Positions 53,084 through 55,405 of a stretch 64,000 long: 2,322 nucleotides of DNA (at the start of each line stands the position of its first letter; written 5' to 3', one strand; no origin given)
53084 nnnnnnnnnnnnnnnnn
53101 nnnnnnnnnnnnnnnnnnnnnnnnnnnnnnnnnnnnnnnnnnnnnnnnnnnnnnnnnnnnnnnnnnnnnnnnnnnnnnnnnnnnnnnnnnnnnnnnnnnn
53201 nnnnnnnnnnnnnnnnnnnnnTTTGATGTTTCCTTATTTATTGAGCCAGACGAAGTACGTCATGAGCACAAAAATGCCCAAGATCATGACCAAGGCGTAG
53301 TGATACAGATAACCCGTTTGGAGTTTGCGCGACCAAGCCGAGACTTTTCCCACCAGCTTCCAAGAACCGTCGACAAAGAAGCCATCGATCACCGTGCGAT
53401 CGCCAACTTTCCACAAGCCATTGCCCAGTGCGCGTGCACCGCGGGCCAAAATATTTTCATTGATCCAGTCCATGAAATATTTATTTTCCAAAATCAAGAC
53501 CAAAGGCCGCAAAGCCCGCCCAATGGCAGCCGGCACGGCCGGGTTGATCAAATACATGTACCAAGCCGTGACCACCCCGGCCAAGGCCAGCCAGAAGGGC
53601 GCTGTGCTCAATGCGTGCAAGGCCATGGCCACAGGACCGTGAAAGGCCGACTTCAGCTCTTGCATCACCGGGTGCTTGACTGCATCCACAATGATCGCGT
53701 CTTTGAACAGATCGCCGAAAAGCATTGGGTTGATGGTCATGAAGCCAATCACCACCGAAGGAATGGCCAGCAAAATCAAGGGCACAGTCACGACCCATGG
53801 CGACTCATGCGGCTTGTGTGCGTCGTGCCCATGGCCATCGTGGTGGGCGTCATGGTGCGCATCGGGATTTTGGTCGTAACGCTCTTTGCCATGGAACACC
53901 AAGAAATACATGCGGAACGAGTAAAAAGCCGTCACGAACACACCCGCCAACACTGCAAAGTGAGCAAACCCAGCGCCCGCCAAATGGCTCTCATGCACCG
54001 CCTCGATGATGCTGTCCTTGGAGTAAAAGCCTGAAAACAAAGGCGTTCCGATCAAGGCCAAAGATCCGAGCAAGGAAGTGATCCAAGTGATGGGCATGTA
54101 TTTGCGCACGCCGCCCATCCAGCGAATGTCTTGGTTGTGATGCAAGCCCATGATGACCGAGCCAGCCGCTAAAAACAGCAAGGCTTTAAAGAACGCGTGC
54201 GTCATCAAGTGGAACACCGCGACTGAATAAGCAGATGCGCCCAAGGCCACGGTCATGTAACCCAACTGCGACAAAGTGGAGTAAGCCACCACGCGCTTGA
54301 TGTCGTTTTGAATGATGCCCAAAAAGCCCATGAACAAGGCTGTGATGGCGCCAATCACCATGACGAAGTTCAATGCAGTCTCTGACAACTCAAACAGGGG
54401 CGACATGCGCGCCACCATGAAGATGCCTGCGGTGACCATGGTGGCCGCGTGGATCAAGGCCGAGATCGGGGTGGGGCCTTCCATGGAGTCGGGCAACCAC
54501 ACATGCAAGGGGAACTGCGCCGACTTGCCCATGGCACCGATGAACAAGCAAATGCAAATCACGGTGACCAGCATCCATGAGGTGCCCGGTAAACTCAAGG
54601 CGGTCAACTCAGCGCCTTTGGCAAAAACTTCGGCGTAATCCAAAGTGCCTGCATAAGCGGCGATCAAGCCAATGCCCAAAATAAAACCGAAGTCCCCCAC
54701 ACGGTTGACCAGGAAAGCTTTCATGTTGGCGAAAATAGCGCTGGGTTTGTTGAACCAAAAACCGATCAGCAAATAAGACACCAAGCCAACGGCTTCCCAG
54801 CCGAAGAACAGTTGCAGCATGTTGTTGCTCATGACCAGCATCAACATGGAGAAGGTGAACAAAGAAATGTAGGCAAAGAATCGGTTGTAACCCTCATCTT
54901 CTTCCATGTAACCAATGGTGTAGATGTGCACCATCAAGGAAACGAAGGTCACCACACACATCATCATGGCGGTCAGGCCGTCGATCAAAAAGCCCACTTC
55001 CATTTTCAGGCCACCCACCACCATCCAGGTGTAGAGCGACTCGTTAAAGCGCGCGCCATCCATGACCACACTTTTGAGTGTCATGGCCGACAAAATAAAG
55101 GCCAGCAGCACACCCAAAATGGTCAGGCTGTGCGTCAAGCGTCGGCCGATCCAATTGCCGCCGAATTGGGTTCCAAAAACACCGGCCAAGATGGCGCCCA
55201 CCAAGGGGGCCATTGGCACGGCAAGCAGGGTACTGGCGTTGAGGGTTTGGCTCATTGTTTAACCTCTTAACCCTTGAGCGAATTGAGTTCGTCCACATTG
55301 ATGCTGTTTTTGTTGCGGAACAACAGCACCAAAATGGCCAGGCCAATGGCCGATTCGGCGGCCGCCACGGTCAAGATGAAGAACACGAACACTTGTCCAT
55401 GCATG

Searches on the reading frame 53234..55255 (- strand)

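Call 90: search_protein_families(library=pfam, max_evalue=0.00001, proteins=[window:53234-55255:-])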
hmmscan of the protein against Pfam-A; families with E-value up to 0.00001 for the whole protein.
window:53234-55255:- (673 aa): 2 families
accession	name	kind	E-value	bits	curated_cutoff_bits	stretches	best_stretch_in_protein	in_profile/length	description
PF00361.26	Proton_antipo_M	-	1e-77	261.7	21.5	1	143-425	1-280/294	NADH:quinone oxidoreductase/Mrp antiporter, TM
PF00662.26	Proton_antipo_N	-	2.9e-23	81.9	24.5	1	77-127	1-51/51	NADH-Ubiquinone oxidoreductase (complex I), chain 5 N-terminus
